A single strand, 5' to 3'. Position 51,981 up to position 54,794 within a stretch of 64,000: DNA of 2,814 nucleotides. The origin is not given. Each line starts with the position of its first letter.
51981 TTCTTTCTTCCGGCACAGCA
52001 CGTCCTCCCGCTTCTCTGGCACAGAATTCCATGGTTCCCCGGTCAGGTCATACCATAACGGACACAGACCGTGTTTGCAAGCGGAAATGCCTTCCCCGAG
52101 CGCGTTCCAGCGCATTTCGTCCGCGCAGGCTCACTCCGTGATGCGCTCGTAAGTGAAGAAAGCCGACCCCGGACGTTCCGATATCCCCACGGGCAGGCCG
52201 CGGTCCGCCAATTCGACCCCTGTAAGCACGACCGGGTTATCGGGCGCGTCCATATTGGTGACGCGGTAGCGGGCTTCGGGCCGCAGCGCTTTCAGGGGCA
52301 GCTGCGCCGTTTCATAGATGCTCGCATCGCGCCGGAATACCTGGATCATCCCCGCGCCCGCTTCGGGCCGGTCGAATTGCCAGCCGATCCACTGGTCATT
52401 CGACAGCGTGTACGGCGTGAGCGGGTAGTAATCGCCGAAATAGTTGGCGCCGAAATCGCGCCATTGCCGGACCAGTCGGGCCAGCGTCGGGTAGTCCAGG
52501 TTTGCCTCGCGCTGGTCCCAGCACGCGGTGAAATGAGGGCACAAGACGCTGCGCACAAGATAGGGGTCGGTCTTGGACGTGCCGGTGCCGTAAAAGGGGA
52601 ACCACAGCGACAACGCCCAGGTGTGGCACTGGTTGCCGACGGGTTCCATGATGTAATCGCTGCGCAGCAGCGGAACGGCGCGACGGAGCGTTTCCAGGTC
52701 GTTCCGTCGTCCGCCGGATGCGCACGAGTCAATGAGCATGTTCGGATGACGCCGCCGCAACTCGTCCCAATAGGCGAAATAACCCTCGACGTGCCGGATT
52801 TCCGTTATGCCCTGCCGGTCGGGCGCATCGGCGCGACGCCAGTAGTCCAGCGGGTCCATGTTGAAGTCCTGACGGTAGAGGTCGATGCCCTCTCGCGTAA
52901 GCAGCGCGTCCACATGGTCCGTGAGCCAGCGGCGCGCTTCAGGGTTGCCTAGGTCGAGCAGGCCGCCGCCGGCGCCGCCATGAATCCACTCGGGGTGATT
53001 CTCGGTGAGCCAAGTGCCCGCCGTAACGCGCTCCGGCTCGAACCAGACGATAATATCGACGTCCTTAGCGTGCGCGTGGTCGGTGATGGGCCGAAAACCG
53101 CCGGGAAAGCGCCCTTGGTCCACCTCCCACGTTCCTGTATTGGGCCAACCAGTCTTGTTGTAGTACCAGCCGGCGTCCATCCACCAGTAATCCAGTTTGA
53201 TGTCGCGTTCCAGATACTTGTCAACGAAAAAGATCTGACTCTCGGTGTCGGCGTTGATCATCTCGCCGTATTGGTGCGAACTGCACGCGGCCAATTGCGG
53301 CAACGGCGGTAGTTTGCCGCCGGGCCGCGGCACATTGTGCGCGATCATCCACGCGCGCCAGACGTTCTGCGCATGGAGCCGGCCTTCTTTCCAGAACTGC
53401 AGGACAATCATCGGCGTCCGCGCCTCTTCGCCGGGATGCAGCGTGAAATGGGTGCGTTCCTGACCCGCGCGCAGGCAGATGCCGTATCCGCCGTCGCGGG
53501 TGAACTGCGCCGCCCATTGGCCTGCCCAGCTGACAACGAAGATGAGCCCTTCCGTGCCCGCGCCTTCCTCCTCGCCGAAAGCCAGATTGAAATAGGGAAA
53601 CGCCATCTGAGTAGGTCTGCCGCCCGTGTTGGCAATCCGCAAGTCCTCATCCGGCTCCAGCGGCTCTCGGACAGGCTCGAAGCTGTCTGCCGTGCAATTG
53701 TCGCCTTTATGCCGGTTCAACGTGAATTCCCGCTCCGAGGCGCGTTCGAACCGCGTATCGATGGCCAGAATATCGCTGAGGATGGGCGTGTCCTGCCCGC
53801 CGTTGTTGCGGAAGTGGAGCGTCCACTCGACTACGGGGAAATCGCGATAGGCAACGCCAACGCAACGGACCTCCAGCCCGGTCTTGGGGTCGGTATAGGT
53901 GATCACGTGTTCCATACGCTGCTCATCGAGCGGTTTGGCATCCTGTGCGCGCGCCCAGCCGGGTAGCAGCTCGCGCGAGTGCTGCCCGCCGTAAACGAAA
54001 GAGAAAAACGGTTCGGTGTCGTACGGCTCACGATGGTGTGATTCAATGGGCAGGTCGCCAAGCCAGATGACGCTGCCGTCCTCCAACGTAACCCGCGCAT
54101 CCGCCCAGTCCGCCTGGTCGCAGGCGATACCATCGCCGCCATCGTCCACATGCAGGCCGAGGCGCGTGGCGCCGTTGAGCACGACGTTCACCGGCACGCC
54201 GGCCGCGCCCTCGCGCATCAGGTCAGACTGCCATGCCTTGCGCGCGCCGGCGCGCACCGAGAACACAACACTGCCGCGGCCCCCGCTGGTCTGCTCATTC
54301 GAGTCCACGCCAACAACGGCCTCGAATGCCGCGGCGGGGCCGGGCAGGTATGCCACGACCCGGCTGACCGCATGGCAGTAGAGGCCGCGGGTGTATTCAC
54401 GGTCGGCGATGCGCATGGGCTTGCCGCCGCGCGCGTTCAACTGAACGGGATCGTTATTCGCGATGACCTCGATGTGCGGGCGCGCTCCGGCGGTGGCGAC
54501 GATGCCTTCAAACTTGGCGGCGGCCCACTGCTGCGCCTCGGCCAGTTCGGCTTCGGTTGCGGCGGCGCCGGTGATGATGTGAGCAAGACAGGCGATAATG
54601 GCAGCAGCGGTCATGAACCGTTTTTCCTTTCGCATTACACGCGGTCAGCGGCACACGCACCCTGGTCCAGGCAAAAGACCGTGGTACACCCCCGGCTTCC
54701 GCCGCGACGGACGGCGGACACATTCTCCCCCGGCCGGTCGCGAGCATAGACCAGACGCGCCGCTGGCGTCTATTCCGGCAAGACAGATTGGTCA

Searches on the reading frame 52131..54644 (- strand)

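Call 47: search_protein_families(library=pfam, proteins=[window:52131-54644:-], max_evalue=0.00001)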
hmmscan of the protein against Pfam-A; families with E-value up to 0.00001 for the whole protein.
window:52131-54644:- (837 aa): 3 families
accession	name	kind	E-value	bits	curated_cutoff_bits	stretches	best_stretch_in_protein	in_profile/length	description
PF08305.17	NPCBM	-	2e-29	102.8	23.9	1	67-186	26-137/137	NPCBM/NEW2 domain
PF02065.24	Melibiase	-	2e-22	80.1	27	1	480-663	68-260/347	Melibiase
PF01055.32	Glyco_hydro_31_2nd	-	2.6e-10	40.6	23.5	1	446-596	1-158/328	Glycosyl hydrolases family 31 TIM-barrel domain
